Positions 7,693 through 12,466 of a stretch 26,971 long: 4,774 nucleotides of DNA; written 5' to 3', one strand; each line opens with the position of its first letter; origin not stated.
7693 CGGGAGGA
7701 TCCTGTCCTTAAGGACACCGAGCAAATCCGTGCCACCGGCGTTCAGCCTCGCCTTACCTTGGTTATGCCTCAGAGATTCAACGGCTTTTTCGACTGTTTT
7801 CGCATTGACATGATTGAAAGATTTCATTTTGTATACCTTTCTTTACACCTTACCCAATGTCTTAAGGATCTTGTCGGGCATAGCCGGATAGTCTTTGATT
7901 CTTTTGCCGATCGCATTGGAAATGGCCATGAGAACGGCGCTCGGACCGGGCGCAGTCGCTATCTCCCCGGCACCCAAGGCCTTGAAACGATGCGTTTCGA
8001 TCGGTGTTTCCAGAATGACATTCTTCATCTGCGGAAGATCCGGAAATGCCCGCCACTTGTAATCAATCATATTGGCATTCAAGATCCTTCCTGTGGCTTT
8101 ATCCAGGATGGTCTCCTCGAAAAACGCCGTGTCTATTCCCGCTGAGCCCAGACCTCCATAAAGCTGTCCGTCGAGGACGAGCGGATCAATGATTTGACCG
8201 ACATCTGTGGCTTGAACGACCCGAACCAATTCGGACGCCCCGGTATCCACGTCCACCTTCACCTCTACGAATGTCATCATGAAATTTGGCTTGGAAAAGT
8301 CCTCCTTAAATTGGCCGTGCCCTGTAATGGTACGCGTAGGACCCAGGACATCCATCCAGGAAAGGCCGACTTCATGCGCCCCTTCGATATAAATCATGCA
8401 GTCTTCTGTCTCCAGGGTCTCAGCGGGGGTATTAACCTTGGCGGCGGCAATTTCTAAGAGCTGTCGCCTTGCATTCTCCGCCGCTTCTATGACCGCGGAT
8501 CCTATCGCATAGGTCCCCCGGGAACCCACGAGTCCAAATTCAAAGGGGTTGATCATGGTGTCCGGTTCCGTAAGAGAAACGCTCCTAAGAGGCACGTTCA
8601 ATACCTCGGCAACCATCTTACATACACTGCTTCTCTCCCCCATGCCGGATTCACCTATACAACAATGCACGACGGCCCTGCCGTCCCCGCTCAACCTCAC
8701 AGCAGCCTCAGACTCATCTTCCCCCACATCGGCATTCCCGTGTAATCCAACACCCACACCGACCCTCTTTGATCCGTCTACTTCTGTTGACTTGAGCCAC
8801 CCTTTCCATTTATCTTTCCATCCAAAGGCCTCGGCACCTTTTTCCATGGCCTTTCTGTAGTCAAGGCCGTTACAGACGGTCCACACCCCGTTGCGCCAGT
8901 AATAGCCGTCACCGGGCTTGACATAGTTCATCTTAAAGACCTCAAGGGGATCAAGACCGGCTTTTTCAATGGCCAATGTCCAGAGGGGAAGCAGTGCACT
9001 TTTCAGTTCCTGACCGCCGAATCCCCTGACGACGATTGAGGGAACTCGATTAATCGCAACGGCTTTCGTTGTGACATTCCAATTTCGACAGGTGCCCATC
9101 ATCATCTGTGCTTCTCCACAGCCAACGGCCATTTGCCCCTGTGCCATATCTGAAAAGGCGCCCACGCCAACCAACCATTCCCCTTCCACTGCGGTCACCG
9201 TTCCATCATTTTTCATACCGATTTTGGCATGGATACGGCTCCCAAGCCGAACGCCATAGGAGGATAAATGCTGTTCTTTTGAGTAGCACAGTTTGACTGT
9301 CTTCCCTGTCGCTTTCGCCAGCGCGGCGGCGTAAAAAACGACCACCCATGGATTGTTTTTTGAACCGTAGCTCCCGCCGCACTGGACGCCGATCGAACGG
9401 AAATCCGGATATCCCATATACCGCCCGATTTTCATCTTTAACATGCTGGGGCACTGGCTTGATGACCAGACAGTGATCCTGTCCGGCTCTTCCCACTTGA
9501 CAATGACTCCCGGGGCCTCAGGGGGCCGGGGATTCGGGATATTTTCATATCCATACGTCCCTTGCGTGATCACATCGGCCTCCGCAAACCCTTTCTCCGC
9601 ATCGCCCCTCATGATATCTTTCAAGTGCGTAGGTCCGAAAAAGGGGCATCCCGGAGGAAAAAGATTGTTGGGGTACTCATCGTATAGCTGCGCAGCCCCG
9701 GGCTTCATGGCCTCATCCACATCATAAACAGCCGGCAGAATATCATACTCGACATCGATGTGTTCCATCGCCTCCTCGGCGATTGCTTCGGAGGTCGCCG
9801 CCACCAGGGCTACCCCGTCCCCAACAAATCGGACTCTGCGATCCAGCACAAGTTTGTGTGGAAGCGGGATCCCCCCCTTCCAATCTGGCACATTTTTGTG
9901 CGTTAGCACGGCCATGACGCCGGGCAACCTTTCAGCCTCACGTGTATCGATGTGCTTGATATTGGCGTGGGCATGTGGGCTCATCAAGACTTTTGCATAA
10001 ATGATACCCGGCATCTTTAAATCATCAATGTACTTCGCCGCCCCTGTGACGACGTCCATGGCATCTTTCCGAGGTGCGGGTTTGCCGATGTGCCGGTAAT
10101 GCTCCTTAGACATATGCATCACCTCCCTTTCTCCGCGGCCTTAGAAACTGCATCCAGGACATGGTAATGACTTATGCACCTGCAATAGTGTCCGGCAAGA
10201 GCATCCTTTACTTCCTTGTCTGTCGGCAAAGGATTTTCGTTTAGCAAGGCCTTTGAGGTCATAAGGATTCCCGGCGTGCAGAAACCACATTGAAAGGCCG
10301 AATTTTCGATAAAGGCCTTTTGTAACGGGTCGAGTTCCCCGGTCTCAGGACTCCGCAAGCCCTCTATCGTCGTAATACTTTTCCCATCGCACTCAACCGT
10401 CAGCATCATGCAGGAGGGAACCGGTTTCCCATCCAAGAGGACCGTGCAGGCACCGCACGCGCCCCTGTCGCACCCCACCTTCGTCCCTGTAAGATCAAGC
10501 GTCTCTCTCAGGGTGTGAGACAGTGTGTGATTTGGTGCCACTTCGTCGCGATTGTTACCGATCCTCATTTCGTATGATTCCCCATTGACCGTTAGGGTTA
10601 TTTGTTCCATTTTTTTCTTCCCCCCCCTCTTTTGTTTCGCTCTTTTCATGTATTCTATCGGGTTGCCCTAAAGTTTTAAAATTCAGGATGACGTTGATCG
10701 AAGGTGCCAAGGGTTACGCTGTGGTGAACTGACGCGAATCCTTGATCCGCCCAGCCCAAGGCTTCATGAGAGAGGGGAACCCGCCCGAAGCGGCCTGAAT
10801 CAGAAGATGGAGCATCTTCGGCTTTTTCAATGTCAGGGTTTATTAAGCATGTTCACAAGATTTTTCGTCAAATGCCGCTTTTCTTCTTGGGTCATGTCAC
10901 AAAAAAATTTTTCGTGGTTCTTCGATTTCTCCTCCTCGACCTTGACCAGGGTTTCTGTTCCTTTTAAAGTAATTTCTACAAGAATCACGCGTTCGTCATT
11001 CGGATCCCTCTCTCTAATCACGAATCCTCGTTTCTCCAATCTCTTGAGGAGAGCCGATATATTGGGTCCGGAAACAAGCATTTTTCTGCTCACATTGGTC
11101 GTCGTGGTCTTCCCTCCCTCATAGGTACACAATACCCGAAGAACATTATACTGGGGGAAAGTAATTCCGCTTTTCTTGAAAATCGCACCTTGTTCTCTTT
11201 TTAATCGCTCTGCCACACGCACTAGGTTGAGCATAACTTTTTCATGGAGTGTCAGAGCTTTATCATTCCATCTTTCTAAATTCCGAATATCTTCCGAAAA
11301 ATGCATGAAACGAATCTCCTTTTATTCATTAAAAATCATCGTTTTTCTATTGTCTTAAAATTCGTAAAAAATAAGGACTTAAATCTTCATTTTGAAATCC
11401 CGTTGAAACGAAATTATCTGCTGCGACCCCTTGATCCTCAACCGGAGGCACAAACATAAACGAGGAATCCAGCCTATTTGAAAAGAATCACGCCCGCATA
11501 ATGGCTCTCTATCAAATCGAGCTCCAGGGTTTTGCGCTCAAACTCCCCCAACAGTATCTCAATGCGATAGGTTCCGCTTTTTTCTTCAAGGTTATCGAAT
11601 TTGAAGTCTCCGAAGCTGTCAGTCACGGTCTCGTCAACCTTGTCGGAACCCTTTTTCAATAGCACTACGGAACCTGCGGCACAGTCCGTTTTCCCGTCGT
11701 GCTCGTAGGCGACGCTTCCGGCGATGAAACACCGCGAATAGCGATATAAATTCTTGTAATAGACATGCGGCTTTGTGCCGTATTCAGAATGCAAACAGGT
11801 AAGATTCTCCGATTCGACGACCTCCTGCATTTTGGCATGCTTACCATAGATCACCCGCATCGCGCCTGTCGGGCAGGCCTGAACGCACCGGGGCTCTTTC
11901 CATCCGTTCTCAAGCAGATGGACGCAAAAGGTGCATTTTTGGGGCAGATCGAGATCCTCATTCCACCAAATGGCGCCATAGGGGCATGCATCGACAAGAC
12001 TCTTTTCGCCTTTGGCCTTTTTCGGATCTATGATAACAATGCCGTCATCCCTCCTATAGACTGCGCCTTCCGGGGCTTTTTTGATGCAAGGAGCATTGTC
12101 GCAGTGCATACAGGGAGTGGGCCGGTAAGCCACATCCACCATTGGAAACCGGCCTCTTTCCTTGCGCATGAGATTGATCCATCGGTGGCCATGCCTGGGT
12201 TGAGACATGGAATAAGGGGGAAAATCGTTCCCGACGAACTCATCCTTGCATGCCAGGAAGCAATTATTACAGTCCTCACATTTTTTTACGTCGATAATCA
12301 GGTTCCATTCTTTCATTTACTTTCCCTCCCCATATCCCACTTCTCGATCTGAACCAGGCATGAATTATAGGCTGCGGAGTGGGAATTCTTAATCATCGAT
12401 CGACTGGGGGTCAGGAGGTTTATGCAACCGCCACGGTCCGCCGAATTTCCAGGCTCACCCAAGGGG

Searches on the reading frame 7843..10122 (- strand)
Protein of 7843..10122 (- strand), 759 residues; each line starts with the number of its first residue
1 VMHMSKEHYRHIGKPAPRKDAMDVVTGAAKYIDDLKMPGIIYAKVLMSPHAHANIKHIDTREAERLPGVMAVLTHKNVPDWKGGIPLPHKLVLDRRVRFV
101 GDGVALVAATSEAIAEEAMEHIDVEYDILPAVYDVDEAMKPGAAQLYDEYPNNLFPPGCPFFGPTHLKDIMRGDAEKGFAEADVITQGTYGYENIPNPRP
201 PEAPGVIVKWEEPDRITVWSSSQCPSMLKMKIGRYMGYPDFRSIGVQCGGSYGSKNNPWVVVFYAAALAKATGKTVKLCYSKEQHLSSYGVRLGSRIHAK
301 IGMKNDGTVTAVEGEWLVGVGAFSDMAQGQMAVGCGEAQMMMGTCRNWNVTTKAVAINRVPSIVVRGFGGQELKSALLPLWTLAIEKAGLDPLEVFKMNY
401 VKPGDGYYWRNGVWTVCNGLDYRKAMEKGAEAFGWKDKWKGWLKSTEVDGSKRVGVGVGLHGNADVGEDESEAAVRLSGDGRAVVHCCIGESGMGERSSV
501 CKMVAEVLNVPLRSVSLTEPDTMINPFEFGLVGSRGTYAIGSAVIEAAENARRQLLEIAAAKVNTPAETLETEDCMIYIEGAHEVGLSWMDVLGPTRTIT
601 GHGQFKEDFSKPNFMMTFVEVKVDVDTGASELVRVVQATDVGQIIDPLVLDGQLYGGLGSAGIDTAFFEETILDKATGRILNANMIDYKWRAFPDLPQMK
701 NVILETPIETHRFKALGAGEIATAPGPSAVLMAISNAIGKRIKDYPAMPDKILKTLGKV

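Call 5: search_protein_families(library=pfam, proteins=[window:7843-10122:-], max_evalue=0.01)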
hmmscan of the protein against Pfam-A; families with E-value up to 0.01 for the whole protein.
window:7843-10122:- (759 aa): 3 families
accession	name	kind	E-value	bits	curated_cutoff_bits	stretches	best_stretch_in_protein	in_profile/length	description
PF20256.3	MoCoBD_2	-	2.4e-47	162.2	27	1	429-697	2-283/283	Molybdopterin cofactor-binding domain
PF02738.23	MoCoBD_1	-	1.3e-40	139.5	27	1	166-399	9-243/244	Molybdopterin cofactor-binding domain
PF01315.27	Ald_Xan_dh_C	-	1.1e-28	100.2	31.3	1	26-129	1-109/110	Aldehyde oxidase and xanthine dehydrogenase, a/b hammerhead domain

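Call 24: search_protein_families(library=ncbifam, proteins=[window:7843-10122:-], max_evalue=0.00001)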
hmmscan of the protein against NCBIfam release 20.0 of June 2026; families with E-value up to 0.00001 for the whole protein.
window:7843-10122:- (759 aa): 13 families
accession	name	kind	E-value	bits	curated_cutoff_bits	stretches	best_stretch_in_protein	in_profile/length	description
NF043082.1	XdhA_XDHase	equivalog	3.7e-107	359.3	780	1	12-756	1-752/758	xanthine dehydrogenase subunit XdhA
TIGR03194.1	4hydrxCoA_A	equivalog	4.7e-106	356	994.55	1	17-756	2-746/746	4-hydroxybenzoyl-CoA reductase subunit alpha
NF007426.0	PRK09970.1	equivalog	2.4e-105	353.3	916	1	9-756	3-755/761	xanthine dehydrogenase molybdenum-binding subunit XdhA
NF041018.1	glyceraldDH_alpha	equivalog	1.1e-89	301.8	790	1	11-753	2-741/741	glyceraldehyde dehydrogenase subunit alpha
NF045668.1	pterin_aldehy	equivalog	1.7e-75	254.7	1100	1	6-756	169-904/905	molybdopterin-dependent aldehyde oxidoreductase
TIGR03196.1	pucD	equivalog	2.5e-75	254.3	783.65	1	12-752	3-754/763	xanthine dehydrogenase subunit D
TIGR03313.1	Se_sel_red_Mo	hypoth_equivalog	4e-75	253.2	1101.9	2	173-758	362-951/951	molybdopterin-dependent oxidoreductase Mo/Fe-S-binding subunit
NF040766.1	CODH_aero_grp5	exception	9.4e-73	245.6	950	2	10-590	3-590/785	aerobic carbon-monoxide dehydrogenase large subunit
NF041671.1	peri_hyde_PaoC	equivalog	5.7e-60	203.5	1180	1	8-758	14-733/735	aldehyde oxidoreductase molybdenum-binding subunit PaoC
TIGR02416.1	CO_dehy_Mo_lg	equivalog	6.5e-59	199.8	991.15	1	24-749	5-761/770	aerobic carbon-monoxide dehydrogenase large subunit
TIGR03311.1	Se_dep_XDH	equivalog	4.1e-58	197.2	830.45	2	6-559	155-682/848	selenium-dependent xanthine dehydrogenase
TIGR02965.1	xanthine_xdhB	equivalog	3.3e-45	154.5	849.5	1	16-401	5-376/758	xanthine dehydrogenase molybdopterin binding subunit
TIGR02969.1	mam_aldehyde_ox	subfamily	9.4e-19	66.4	1912.3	2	11-140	575-704/1330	aldehyde oxidase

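Call 25: search_solved_structures(query=window:7843-10122:-, max_evalue=1e-20)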
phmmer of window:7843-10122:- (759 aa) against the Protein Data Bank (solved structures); distinct sequences matched with E-value up to 1e-20: 35.
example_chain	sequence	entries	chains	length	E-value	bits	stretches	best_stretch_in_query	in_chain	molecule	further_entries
1rm6_A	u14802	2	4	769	7.3e-74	252.4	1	10-756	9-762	4-hydroxybenzoyl-CoA reductase alpha subunit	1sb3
8uem_A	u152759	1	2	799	6.2e-54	186.5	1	18-754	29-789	Carbon monoxide dehydrogenase (Large chain), CoxL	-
1t3q_B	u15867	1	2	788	1.7e-53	185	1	10-756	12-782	quinoline 2-oxidoreductase large subunit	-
1sij_A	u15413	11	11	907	1e-52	182.5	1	13-756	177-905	Aldehyde oxidoreductase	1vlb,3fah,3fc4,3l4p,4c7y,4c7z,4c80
1n5w_B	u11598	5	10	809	3.4e-49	170.8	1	17-737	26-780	Carbon monoxide dehydrogenase large chain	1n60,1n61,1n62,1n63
1zxi_B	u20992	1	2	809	4.6e-49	170.4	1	17-737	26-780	Carbon monoxide dehydrogenase large chain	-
1dgj_A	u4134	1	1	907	2.6e-48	167.9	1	12-756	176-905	ALDEHYDE OXIDOREDUCTASE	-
7dqx_A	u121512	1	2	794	2.6e-46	161.3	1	11-753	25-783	6-hydroxypseudooxynicotine dehydrogenase complex subunit gamma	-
1ffu_B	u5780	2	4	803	1.1e-43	152.6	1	15-722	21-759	CUTL, MOLYBDOPROTEIN OF CARBON MONOXIDE DEHYDROGENASE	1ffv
5y6q_C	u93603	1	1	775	2.9e-42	148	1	12-753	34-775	Aldehyde oxidase large subunit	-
4zoh_A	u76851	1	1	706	6e-41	143.6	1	11-748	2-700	Putative oxidoreductase molybdopterin-binding subunit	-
5g5h_C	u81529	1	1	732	8e-36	126.6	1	10-756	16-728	Aldehyde oxidoreductase molybdenum-binding subunit PaoC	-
5g5g_C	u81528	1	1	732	3e-35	124.7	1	10-756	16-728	PUTATIVE XANTHINE DEHYDROGENASE YAGS FAD-BINDING SUBUNIT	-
3hrd_A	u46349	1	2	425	3.2e-31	111.4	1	8-436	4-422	Nicotinate dehydrogenase large molybdopterin subunit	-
1jro_B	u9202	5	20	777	2.7e-28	101.7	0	12-404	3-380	xanthine dehydrogenase, chain B | XANTHINE DEHYDROGENASE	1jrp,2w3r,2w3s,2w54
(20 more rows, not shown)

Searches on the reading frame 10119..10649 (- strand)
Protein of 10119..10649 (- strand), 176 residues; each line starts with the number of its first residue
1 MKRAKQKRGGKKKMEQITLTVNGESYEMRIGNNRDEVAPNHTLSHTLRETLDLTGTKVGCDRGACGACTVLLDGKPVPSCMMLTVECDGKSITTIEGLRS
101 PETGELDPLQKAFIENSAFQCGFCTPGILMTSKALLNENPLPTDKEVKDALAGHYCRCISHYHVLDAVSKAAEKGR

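Call 5: search_protein_families(library=pfam, proteins=[window:10119-10649:-], max_evalue=0.01)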
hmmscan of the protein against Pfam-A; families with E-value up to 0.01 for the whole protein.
window:10119-10649:- (176 aa): 4 families
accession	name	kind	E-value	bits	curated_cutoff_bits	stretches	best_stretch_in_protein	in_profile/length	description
PF01799.25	Fer2_2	-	9.6e-27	93.4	30.3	1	94-168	1-74/75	[2Fe-2S] binding domain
PF13085.11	Fer2_3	-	1.3e-05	25.6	27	1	58-98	50-89/107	2Fe-2S iron-sulfur cluster binding domain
PF00111.32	Fer2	-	1.8e-05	25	21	1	36-79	11-54/77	2Fe-2S iron-sulfur cluster binding domain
PF13510.11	Fer2_4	-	0.0077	16.7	22.8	0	15-84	2-71/82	2Fe-2S iron-sulfur cluster binding domain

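Call 24: search_protein_families(library=ncbifam, proteins=[window:10119-10649:-], max_evalue=0.00001)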
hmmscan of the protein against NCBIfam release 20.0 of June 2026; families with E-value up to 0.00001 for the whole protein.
window:10119-10649:- (176 aa): 11 families
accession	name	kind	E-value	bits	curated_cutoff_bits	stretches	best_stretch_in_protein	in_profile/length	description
NF041020.1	glyceraldDH_gamma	equivalog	6.7e-53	178.6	290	1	13-174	9-161/164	glyceraldehyde dehydrogenase subunit gamma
TIGR03198.1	pucE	equivalog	1.9e-48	163.7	254.3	1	16-173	3-150/151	xanthine dehydrogenase subunit E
NF043084.2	XdhC_XDHase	equivalog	2.1e-48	163.6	217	1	16-172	2-150/151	xanthine dehydrogenase subunit XdhC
TIGR03193.1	4hydroxCoAred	equivalog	3.1e-47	160.2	257.8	1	33-172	11-148/148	4-hydroxybenzoyl-CoA reductase subunit gamma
NF045668.1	pterin_aldehy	equivalog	2.2e-42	145.2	1100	1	37-173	16-153/905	molybdopterin-dependent aldehyde oxidoreductase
NF008514.0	PRK11433.1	equivalog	3.5e-41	141.1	322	1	10-174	46-216/218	aldehyde dehydrogenase iron-sulfur subunit PaoA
TIGR03311.1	Se_dep_XDH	equivalog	3e-39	134.8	830.45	1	30-173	5-145/848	selenium-dependent xanthine dehydrogenase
NF007387.0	PRK09908.1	equivalog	6.4e-37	126.4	212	1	14-171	6-155/159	xanthine dehydrogenase iron sulfur-binding subunit XdhC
TIGR02963.1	xanthine_xdhA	equivalog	4.9e-36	124.4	467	1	34-173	12-159/468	xanthine dehydrogenase small subunit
TIGR02969.1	mam_aldehyde_ox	subfamily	1.2e-25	89.3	1912.3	1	35-169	15-158/1330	aldehyde oxidase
TIGR03313.1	Se_sel_red_Mo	hypoth_equivalog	3.4e-08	31.7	1101.9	1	29-172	13-145/951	molybdopterin-dependent oxidoreductase Mo/Fe-S-binding subunit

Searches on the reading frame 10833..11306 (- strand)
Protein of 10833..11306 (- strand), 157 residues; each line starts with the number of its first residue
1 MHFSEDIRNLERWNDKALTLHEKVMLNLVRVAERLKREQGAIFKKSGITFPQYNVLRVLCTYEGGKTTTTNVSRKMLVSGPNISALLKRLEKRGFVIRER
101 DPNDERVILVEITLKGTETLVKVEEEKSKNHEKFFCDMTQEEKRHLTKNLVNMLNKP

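Call 5: search_protein_families(library=pfam, proteins=[window:10833-11306:-], max_evalue=0.01)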
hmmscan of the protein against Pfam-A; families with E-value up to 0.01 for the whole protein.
window:10833-11306:- (157 aa): 7 families
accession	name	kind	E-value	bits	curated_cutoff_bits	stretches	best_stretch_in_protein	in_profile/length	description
PF12802.13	MarR_2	-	7.1e-14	52.2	27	1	46-106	1-60/61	MarR family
PF22381.2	Staph_reg_Sar_Rot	-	3.1e-13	50.1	27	1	42-119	6-81/85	Transcriptional regulator SarA/Rot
PF01047.28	MarR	-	2.3e-11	43.9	24.6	1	48-107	1-58/59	MarR family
PF13463.12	HTH_27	-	2.5e-05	24.9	22.2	1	63-116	15-68/68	Winged helix DNA-binding domain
PF01325.25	Fe_dep_repress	-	0.00021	21.8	26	1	63-99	19-55/60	Iron dependent repressor, N-terminal DNA binding domain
PF01978.25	TrmB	-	0.00029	21.1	25.6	1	63-101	19-57/68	Sugar-specific transcriptional regulator TrmB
PF13601.12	HTH_34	-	0.00086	19.9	27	1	68-119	16-68/80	Winged helix DNA-binding domain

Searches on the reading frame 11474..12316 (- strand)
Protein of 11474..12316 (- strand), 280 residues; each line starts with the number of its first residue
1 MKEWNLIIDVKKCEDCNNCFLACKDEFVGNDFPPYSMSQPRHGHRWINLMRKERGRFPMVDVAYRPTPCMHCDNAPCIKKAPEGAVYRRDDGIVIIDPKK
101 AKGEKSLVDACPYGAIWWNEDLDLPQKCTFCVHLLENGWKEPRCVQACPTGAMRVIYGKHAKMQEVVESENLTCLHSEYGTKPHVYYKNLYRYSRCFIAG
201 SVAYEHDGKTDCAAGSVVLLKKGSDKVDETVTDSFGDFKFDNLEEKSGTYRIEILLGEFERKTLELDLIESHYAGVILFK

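Call 5: search_protein_families(library=pfam, proteins=[window:11474-12316:-], max_evalue=0.01)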
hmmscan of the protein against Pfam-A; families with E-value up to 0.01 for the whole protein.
window:11474-12316:- (280 aa): 7 families
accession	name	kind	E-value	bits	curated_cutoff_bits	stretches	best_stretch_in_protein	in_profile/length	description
PF13247.11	Fer4_11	-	1.4e-27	96.2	26.2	1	61-155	2-97/100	4Fe-4S dicluster domain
PF12838.12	Fer4_7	-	1.4e-08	35.5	27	1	12-152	1-52/52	4Fe-4S dicluster domain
PF13187.11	Fer4_9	-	3.5e-07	30.6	27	2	69-153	2-52/52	4Fe-4S dicluster domain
PF13620.12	CarboxypepD_reg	-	0.00012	22.8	32.3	1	214-264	16-64/82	Carboxypeptidase regulatory-like domain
PF00037.32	Fer4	-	0.00018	21.6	21.1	0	143-153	13-23/24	4Fe-4S binding domain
PF13237.11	Fer4_10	-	0.0011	19.3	25.5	0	6-79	2-50/53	4Fe-4S dicluster domain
PF17210.9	SdrD_B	-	0.0079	16.8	29.7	0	216-254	28-64/112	SdrD B-like domain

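Call 24: search_protein_families(library=ncbifam, proteins=[window:11474-12316:-], max_evalue=0.00001)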
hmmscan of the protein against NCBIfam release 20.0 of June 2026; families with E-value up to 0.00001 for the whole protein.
window:11474-12316:- (280 aa): 20 families
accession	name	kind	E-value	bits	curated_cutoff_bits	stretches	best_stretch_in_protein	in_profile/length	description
NF041715.1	arsenate_red_ArrB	equivalog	2.2e-31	109.2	450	2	5-121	4-109/233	arsenate respiratory reductase iron-sulfur subunit ArrB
NF011569.0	PRK14993.1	equivalog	6.2e-31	107.7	416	1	3-190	43-224/244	tetrathionate reductase subunit TtrB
TIGR03478.1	DMSO_red_II_bet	subfamily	2.7e-27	95.6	480.7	1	38-187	102-252/321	DMSO reductase family type II enzyme, iron-sulfur subunit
NF045797.1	DsrO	equivalog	3.8e-26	92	200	1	2-188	42-234/235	sulfate reduction electron transfer complex DsrMKJOP subunit DsrO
TIGR02951.1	DMSO_dmsB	equivalog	1.7e-24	86.7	214.1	1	7-154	5-149/161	DMSO/selenate family reductase complex B subunit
NF042979.1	EthbenzDh_ebdB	equivalog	4.6e-22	78.3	740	1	39-188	125-275/354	ethylbenzene dehydrogenase subunit beta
TIGR03149.1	cyt_nit_nrfC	equivalog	7.3e-22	77.8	377.6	1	3-187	38-215/225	cytochrome c nitrite reductase Fe-S protein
NF041782.1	mnquin_red_QrcC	equivalog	6.4e-19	68.6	400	1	4-119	1-119/239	menaquinone reductase iron-sulfur cluster-binding subunit QrcC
TIGR01660.1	narH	equivalog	2.3e-15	56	524.05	1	54-154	168-267/492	nitrate reductase subunit beta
TIGR01582.1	FDH-beta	equivalog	1.1e-14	54.2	334.7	1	5-168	23-190/283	formate dehydrogenase subunit beta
NF009408.0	PRK12769.1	equivalog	9.9e-14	50.4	1003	1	7-161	6-150/659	formate-dependent uric acid utilization protein AegA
NF009451.0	PRK12809.1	equivalog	2.7e-12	45.8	1154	1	9-162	8-143/639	formate-dependent uric acid utilization protein YgfT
NF038355.1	FDH3_beta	equivalog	2.6e-11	43.9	240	1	6-132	5-122/180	formate dehydrogenase FDH3 subunit beta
NF008134.0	PRK10882.1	equivalog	5.3e-11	42.1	263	1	9-164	44-212/329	hydrogenase 2 operon protein HybA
NF007658.0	PRK10330.1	equivalog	6.5e-10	38.8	260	1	6-116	5-104/181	electron transport protein HydN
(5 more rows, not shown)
